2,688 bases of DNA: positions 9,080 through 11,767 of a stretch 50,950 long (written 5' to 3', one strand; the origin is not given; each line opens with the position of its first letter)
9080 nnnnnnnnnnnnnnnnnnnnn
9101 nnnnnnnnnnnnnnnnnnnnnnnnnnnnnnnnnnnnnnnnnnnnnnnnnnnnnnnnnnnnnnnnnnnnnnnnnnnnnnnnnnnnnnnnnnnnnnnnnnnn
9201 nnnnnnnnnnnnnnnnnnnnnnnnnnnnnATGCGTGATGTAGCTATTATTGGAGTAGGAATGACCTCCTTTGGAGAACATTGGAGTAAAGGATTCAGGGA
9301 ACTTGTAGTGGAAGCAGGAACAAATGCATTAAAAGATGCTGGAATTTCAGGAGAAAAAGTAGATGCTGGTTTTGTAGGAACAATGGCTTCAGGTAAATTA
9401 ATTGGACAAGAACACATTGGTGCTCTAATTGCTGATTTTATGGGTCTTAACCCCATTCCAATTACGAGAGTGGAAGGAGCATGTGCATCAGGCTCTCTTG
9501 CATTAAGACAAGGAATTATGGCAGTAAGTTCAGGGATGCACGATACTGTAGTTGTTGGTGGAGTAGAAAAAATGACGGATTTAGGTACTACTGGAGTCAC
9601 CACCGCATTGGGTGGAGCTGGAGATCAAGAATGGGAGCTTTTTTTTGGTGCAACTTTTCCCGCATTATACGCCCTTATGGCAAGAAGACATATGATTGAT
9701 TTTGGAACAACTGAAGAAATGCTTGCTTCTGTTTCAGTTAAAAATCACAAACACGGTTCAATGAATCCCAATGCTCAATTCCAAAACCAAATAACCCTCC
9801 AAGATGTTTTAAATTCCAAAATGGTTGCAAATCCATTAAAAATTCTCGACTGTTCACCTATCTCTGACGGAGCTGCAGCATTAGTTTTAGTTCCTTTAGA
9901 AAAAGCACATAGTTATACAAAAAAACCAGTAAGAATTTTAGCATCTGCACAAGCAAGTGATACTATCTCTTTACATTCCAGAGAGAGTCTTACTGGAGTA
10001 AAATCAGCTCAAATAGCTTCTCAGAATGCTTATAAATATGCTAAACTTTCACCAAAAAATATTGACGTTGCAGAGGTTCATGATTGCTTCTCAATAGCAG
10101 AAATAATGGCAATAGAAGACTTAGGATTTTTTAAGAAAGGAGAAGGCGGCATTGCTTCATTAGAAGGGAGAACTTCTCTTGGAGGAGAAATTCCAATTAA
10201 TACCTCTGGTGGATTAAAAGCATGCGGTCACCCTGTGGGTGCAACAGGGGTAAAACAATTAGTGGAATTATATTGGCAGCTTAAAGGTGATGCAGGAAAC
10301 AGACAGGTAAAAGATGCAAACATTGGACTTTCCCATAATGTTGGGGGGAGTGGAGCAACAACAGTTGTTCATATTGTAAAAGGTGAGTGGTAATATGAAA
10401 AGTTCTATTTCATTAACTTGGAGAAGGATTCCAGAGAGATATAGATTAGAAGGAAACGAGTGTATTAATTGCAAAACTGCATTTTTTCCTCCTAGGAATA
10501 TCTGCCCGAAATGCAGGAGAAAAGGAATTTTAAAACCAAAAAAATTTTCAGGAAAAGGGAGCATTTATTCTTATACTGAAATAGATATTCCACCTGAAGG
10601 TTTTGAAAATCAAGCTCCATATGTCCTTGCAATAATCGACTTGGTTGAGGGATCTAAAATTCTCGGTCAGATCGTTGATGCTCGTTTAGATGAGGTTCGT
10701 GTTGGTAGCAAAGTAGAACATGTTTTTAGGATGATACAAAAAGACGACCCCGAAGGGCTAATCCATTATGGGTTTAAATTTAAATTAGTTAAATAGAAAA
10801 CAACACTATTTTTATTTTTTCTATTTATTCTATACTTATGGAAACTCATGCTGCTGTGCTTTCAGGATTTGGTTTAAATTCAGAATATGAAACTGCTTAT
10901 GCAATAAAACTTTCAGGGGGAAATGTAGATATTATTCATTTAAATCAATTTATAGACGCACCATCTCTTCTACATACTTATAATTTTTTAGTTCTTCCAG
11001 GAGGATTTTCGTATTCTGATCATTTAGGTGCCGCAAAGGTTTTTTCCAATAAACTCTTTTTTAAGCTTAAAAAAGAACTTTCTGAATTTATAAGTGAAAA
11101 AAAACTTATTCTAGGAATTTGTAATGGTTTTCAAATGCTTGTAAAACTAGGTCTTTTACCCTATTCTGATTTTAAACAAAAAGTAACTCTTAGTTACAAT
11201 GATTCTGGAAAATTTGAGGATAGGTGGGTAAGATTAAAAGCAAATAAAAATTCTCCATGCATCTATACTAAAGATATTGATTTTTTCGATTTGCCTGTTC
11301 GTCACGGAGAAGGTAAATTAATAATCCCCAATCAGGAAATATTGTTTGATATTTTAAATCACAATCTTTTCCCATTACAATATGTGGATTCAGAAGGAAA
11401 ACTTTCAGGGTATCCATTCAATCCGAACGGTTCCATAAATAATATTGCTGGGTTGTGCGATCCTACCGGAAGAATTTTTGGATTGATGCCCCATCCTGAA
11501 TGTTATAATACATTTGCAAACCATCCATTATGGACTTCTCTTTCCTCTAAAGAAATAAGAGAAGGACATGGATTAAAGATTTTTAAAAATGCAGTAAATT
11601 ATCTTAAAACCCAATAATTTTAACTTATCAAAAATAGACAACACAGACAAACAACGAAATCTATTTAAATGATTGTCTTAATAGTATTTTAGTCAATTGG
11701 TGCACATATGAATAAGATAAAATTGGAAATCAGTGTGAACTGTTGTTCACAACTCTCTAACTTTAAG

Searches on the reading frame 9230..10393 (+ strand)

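Call 28: search_protein_families(library=ncbifam, proteins=[window:9230-10393:+], max_evalue=0.01)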
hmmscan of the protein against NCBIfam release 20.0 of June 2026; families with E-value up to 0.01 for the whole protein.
window:9230-10393:+ (387 aa): 64 families (the best 25 are shown)
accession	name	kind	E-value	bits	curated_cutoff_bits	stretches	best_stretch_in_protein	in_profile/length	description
NF053570.1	AcCoTHIOL_METTL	equivalog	3e-182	605.7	600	1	1-383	1-381/385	acetyl-CoA acetyltransferase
NF004720.0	PRK06064.1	subfamily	1.7e-177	590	420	1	1-384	1-386/389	thiolase domain-containing protein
NF009228.0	PRK12578.1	subfamily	1.4e-107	359.7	485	1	2-383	3-385/387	thiolase domain-containing protein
NF004810.0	PRK06157.1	equivalog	4.2e-102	342.3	403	1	2-382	7-392/400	acetyl-CoA acetyltransferase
NF005704.0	PRK07516.1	subfamily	2.1e-92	310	412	1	2-383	2-385/389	thiolase domain-containing protein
NF004982.0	PRK06365.1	equivalog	1.3e-85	288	695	2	1-252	15-266/430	thiolase domain-containing protein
NF006102.0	PRK08256.1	subfamily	1.7e-84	284.2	436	1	2-380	3-388/394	lipid-transfer protein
NF004715.0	PRK06059.1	equivalog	7.3e-78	262.3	424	1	2-379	4-394/399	lipid-transfer protein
NF004811.0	PRK06158.1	subfamily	2.1e-71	241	421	1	4-379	10-374/384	acetyl-CoA acetyltransferase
NF004936.0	PRK06289.1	equivalog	3e-68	230.5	375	1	3-384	4-402/405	acetyl-CoA acetyltransferase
NF004721.0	PRK06065.1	equivalog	8.8e-61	205.9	455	1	2-368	10-376/393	thiolase domain-containing protein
NF006010.0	PRK08142.1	subfamily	1.1e-60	205.4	462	1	20-376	23-375/388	thiolase domain-containing protein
NF053628.1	BnzsclthlBbsBGT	equivalog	1.3e-59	202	750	1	2-377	5-374/389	benzoylsuccinyl-CoA thiolase subunit BbsB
NF006180.0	PRK08313.1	subfamily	4.1e-56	190.5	514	1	2-383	4-382/389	thiolase domain-containing protein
NF005892.0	PRK07855.1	subfamily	7.4e-56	189.7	469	1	4-364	8-370/390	lipid-transfer protein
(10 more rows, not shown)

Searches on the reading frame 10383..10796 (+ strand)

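Call 4: search_protein_families(library=pfam, proteins=[window:10383-10796:+], max_evalue=0.01)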
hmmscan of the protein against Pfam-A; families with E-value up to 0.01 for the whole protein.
window:10383-10796:+ (137 aa): 2 families
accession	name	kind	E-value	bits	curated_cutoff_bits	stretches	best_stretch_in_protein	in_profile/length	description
PF01796.24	OB_ChsH2_C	-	6.8e-19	68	27.1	1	55-116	4-65/65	ChsH2, C-terminal OB-fold domain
PF12172.15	zf-ChsH2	-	3.2e-08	33.7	23.2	1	17-46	4-33/37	ChsH2, rubredoxin-like zinc ribbon domain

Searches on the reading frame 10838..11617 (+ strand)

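Call 4: search_protein_families(library=pfam, proteins=[window:10838-11617:+], max_evalue=0.01)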
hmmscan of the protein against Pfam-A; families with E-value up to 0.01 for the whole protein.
window:10838-11617:+ (259 aa): 4 families
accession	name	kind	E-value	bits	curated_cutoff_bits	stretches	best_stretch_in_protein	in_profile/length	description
PF13507.12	GATase_5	-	3.9e-78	262.6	27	1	4-256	3-260/260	CobB/CobQ-like glutamine amidotransferase domain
PF07685.20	GATase_3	-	2.9e-05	24.2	27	1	43-102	35-89/196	CobB/CobQ-like glutamine amidotransferase domain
PF01965.30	DJ-1_PfpI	-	0.00017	21.8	26.6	1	47-108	61-114/165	DJ-1/PfpI family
PF00117.34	GATase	-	0.0019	18.3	22.8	1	30-103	24-87/190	Glutamine amidotransferase class-I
